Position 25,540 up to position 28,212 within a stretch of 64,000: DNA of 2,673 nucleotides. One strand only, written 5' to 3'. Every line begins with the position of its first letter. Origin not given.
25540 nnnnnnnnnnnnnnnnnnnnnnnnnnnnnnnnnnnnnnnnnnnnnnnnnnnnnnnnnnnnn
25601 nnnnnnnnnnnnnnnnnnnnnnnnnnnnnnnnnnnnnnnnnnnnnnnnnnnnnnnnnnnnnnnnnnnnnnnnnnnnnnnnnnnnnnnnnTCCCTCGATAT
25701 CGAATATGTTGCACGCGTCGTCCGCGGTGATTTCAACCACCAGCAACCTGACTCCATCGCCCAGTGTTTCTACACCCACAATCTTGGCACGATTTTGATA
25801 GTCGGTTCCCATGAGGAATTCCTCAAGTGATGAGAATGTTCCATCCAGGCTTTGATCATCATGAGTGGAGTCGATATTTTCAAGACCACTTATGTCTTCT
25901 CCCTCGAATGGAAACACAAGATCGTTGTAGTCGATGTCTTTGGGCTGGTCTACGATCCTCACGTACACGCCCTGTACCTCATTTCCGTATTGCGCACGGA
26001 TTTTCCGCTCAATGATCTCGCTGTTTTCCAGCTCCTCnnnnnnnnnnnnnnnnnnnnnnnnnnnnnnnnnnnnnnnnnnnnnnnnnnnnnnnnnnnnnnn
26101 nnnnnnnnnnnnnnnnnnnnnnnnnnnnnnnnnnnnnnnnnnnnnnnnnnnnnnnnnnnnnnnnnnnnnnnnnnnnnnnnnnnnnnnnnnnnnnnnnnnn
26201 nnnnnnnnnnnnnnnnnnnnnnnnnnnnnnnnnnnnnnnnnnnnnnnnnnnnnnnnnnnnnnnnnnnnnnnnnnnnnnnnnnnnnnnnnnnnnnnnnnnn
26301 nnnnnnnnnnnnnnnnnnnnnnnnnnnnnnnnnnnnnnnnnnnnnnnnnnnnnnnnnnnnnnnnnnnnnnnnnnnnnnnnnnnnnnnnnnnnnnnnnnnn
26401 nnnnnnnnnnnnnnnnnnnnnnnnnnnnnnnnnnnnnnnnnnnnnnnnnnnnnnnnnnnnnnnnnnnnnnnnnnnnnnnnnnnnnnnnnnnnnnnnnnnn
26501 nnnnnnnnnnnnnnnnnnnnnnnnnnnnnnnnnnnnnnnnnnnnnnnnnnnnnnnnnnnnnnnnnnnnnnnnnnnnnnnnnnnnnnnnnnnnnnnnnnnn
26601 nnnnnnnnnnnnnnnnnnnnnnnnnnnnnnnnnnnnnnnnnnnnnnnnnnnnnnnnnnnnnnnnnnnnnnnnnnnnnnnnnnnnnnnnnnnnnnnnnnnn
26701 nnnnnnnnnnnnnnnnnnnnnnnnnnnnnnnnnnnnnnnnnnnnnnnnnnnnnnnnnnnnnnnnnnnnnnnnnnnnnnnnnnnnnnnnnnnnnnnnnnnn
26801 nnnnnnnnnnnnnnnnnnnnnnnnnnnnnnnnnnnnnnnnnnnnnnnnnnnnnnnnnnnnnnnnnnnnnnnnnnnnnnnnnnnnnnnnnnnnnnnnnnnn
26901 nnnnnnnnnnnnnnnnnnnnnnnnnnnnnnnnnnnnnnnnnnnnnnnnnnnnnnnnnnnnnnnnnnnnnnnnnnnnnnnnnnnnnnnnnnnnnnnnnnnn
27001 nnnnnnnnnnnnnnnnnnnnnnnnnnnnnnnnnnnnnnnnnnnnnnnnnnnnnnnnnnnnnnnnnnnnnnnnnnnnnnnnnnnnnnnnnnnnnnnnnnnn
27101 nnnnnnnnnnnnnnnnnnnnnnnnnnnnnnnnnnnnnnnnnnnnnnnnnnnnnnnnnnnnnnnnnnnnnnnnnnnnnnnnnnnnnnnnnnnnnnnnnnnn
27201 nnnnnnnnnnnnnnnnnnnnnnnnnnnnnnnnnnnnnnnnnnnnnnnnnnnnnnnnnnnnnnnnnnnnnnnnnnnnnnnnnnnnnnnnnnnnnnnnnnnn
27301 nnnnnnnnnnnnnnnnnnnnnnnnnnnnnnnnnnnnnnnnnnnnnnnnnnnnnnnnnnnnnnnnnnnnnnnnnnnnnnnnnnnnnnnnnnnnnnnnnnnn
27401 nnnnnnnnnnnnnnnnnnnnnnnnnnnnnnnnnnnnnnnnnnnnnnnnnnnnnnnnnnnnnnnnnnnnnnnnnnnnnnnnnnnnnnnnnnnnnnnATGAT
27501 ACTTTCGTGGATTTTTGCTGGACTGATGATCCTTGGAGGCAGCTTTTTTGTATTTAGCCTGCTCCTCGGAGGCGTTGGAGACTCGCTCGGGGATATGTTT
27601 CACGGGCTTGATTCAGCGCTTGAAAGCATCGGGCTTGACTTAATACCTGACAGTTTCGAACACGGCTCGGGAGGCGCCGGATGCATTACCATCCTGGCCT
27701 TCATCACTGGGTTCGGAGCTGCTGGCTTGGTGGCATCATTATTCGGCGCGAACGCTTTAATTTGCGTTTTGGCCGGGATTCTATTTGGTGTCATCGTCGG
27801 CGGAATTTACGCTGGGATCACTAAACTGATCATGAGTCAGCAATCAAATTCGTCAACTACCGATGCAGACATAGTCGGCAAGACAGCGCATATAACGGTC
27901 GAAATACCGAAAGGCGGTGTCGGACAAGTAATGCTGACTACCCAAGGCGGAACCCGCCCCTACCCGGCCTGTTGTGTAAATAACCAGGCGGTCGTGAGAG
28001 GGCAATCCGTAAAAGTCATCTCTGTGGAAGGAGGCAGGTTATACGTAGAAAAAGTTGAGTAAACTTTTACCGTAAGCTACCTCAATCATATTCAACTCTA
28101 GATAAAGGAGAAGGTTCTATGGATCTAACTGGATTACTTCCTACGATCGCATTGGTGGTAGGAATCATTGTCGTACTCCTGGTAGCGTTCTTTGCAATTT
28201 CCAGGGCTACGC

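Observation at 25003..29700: Compositionally foreign three-gene island: tandem-repeat membrane protein divergently paired with nfeD-flotillin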

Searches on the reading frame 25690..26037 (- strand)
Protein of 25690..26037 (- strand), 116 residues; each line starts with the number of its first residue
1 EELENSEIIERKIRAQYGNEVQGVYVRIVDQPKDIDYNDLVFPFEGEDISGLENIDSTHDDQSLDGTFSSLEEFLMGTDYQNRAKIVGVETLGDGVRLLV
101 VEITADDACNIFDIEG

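Call 36: predict_structure(alignment_id=A1)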
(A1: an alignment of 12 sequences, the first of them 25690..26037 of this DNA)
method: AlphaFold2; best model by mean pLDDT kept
length: 116 residues; sequences in the alignment: 12
mean_pLDDT: 86.1   pTM: 0.78
mean pLDDT of the five models: 86.1, 85.5, 84.1, 84.0, 83.6
residues with pLDDT >= 90: 41; 70-90: 70; 50-70: 4; < 50: 1
segments of 3 or more residues with pLDDT < 50: none
pLDDT, mean of each block of 10 residues (from residue 1): 75 91 92 88 89 81 81 81 87 91 90 84
secondary structure, 60 per line:
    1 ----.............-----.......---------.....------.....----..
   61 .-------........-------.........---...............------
elements in order: H5-17 E23-29 E39-43 H50-54 E59-61 H69-76 E84-92 E96-104 H105-110

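Call 38: search_protein_representatives(alignment_id=A1)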
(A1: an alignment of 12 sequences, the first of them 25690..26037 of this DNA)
Query: 12 sequences, 116 profile positions. Proteins with E-value up to 0.001 (for the whole library): 6; up to 1e-10: 5; up to 1e-30: 5. The best 6 are listed.
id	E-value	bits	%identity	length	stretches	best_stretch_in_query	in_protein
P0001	1.2e-206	689.8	-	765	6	1-116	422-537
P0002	1.3e-204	683.1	-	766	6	1-116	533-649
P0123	3.2e-89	311.1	-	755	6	3-115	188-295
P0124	2.2e-63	227.8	-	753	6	1-112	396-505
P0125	6.8e-41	155.3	-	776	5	7-114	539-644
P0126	3.1e-06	43.6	-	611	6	3-29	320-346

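Call 40: find_encoding_contigs(protein=P0123, flank=8000, max_places=3)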
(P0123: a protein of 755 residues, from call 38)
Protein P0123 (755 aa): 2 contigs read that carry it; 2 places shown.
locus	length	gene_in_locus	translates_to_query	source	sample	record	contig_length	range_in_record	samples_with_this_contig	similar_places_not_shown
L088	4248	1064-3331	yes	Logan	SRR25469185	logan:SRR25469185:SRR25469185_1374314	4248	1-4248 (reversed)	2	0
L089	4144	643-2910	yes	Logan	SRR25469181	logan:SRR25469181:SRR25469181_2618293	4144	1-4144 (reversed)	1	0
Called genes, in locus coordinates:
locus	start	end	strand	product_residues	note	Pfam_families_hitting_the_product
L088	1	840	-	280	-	?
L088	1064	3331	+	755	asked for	-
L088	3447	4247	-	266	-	?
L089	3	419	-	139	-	?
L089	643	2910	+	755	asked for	-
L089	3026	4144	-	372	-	?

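Call 41: find_encoding_contigs(protein=P0124, flank=8000, max_places=3)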
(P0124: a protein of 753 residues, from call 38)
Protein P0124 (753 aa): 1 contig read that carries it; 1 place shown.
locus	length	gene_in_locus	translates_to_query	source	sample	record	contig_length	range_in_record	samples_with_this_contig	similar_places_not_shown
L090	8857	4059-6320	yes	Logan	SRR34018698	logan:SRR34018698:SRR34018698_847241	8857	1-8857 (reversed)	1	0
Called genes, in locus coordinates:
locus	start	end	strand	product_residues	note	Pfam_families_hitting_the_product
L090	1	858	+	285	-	?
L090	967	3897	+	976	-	PF03699:UPF0182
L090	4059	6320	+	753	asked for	-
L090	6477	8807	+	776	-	-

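Call 42: find_encoding_contigs(protein=P0125, flank=8000, max_places=3)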
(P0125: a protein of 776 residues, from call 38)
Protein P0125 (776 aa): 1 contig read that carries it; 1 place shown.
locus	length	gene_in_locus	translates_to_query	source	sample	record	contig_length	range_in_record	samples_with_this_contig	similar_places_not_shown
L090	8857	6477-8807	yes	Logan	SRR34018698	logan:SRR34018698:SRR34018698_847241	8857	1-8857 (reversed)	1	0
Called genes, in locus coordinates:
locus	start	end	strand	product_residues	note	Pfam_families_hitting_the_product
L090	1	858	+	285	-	?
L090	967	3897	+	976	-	PF03699:UPF0182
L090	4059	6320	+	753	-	-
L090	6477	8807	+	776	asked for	-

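Call 43: search_protein_families(library=pfam, proteins=[L088:1-840:-, L088:3447-4247:-, L089:3026-4144:-], max_evalue=0.01)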
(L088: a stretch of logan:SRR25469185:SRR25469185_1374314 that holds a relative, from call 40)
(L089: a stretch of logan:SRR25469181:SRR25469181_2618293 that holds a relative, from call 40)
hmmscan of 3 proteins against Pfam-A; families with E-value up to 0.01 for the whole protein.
L088:1-840:- (280 aa): 1 family
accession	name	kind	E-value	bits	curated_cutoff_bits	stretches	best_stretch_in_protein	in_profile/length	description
PF01145.31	Band_7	-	7.5e-13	49.3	23.6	1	60-256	9-175/176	SPFH domain / Band 7 family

L088:3447-4247:- (266 aa): 2 families
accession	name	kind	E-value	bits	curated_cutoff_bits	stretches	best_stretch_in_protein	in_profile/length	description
PF01396.24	Zn_ribbon_Top1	-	9.7e-42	140.9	32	3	101-134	3-36/39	Topoisomerase DNA binding C4 zinc finger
PF01131.25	Topoisom_bac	-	2e-17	63.8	35.1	1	1-69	343-410/411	DNA topoisomerase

L089:3026-4144:- (372 aa): 2 families
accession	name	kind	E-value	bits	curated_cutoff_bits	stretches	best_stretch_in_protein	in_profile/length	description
PF01131.25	Topoisom_bac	-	1.2e-49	169.9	35.1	1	1-175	241-410/411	DNA topoisomerase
PF01396.24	Zn_ribbon_Top1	-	3.8e-41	139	32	3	207-240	3-36/39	Topoisomerase DNA binding C4 zinc finger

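Call 53: search_protein_families(library=ncbifam, proteins=[L088:1-840:-], max_evalue=0.01)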
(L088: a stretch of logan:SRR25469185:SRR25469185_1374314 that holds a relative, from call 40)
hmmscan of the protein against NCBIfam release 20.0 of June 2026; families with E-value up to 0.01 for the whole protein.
L088:1-840:- (280 aa): 0 families

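Call 55: search_solved_structures(query=A1, max_evalue=10)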
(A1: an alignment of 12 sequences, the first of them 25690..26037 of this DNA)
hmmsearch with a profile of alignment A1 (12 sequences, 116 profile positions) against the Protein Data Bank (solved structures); distinct sequences matched with E-value up to 10: 1.
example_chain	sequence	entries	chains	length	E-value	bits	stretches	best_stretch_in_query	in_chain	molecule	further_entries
4d2h_A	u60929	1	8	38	0.081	16.4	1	10-34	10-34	RBBP8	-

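Call 56: fold_search(model_id=the predicted structure, library=pdb)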
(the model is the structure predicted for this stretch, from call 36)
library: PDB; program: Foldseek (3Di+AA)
matches with E <= 10: 179; with E <= 0.001: 0
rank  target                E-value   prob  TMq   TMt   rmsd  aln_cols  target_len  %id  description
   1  3m95_A                4.0e-01  0.04  0.17  0.17  12.6       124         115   15  Crystal structure of autophagy-related protein Atg8 from the silkworm Bombyx mori (released 2010-07-21)
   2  9a5m_A                8.8e-01  0.05  0.23  0.07  15.3       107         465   14  Integrative model of YDJA-YDIS by crosslinking MS and deep learning (released 2024-09-18)
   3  3uq0_A                1.0e+00  0.04  0.22  0.10  14.8       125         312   15  Crystal structure of the post-catalytic product complex of polymerase lambda with an rAMP at the primer terminus. (released 2012-05-23)
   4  3pml_A                1.0e+00  0.03  0.20  0.09  14.9       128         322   16  crystal structure of a polymerase lambda variant with a dGTP analog opposite a templating T (released 2011-01-26)
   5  5ms5_B                1.2e+00  0.04  0.22  0.21  12.3       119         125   12  Low-salt structure of RavZ LIR2-fused human LC3B (released 2017-04-19)
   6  5e6o_C                1.2e+00  0.04  0.21  0.21  12.1       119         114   13  Crystal structure of C. elegans LGG-2 bound to an AIM/LIR motif (released 2016-01-06)
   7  2pfn_A                1.3e+00  0.04  0.22  0.10  14.3       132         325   16  Na in the active site of DNA Polymerase lambda (released 2007-05-15)
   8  8vxb                  1.3e+00  0.03  0.20  0.11  14.7       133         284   14  Structure of ANT(6)-Ib from Campylobacter fetus subsp fetus complexed with hydrated streptomycin (released 2024-09-18)
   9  7m4j_A                1.4e+00  0.04  0.22  0.10  14.7       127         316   16  DNA Polymerase Lambda, dCTP:At Mn2+ Product State Ternary Complex, 960 min (released 2022-07-06)
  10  3mgh_C                1.5e+00  0.03  0.23  0.10  14.9       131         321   17  Binary complex of a DNA polymerase lambda loop mutant (released 2010-05-19)
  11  4xa5_A                1.5e+00  0.03  0.22  0.10  14.9       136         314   18  Crystal structure of the pre-catalytic ternary complex of DNA polymerase lambda with a templating A and an incoming 8- (released 2016-02-10)
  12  7m44_A                1.5e+00  0.02  0.18  0.09  14.6       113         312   15  DNA Polymerase Lambda, TTP:At Mg2+ Reaction State Ternary Complex, 90 sec (released 2022-07-06)
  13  2pfp_A                1.6e+00  0.03  0.22  0.10  14.8       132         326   16  DNA Polymerase lambda in complex with DNA and dCTP (released 2007-05-15)
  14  3m95_B                1.7e+00  0.04  0.22  0.22  13.2       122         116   15  Crystal structure of autophagy-related protein Atg8 from the silkworm Bombyx mori (released 2010-07-21)
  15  3c18_B                1.7e+00  0.04  0.20  0.09  12.8       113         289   13  Crystal structure of nucleotidyltransferase-like protein (ZP_00538802.1) from Exiguobacterium sibiricum 255-15 at 1.90 (released 2008-02-12)
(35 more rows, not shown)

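Call 75: search_protein_families(library=pfam, alignment_id=A1, max_evalue=10)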
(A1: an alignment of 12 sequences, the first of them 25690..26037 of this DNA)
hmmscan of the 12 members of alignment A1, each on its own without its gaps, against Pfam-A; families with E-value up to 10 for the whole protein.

A. member 1, window:25690-26037:- (116 aa): 0 families

B. families by the number of members that match (of 12 scanned): 3 families
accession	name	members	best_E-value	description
PF24395.1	OLD-like_TOPRIM_1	1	0.11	OLD-like TOPRIM 1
PF06094.17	GGACT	1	0.18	Gamma-glutamyl cyclotransferase, AIG2-like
PF25065.1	RM3_Med14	1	0.18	Med14 RM domain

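Call 99: search_protein_families(library=pfam, proteins=[L090:967-3897:+], max_evalue=0.01)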
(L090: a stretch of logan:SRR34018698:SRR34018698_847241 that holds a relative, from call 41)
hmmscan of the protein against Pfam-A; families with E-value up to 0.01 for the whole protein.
L090:967-3897:+ (976 aa): 1 family
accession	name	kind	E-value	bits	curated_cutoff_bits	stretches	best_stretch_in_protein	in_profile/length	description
PF03699.18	UPF0182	-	3.2e-93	313.7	27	1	24-800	4-759/770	Uncharacterised protein family (UPF0182)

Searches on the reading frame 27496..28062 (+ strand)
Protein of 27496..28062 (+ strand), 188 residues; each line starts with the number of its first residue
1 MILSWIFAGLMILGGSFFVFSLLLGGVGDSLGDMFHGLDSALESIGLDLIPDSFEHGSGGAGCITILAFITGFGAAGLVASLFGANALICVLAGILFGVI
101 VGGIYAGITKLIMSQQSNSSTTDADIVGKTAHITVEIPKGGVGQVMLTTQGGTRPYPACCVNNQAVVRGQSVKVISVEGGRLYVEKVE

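Call 3: search_protein_families(library=pfam, proteins=[window:27496-28062:+], max_evalue=0.01)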
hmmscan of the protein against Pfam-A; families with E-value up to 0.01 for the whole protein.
window:27496-28062:+ (188 aa): 1 family
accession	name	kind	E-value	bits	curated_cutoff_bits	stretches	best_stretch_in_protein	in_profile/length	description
PF01957.25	NfeD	-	0.0015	19.1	29.1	0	126-186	4-57/57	NfeD-like C-terminal, partner-binding domain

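Call 53: search_protein_families(library=ncbifam, proteins=[window:27496-28062:+], max_evalue=0.01)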
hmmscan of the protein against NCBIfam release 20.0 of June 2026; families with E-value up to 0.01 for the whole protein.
window:27496-28062:+ (188 aa): 0 families

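Call 58: search_protein_families(library=padloc, proteins=[window:27496-28062:+], max_evalue=0.01)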
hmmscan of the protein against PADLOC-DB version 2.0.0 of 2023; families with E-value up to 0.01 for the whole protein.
window:27496-28062:+ (188 aa): 0 families

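Call 59: search_protein_families(library=phrogs, proteins=[window:27496-28062:+], max_evalue=0.01)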
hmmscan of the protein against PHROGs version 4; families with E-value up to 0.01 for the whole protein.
window:27496-28062:+ (188 aa): 0 families

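Call 82: search_solved_structures(query=A5, max_evalue=10, show_alignments=1)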
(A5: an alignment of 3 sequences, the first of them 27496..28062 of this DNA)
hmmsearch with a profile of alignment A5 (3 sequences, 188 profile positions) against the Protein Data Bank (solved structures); distinct sequences matched with E-value up to 10: 4.
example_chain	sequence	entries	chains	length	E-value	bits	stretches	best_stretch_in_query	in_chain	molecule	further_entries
2k14_A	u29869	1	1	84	0.00042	23.4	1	118-184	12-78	YuaF protein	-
4rfs_S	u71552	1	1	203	0.52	13.3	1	77-115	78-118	Substrate binding pritein S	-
3wwv_A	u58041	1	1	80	1.4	11.9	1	132-186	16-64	Stomatin operon partner protein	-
7lmk_A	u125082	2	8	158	1.9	11.5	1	147-187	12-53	DNA (cytosine-5)-methyltransferase 1 | DNA (cytosine-5)-methyltransferase 1,DNA (cytosine-5)-methyltransferase 1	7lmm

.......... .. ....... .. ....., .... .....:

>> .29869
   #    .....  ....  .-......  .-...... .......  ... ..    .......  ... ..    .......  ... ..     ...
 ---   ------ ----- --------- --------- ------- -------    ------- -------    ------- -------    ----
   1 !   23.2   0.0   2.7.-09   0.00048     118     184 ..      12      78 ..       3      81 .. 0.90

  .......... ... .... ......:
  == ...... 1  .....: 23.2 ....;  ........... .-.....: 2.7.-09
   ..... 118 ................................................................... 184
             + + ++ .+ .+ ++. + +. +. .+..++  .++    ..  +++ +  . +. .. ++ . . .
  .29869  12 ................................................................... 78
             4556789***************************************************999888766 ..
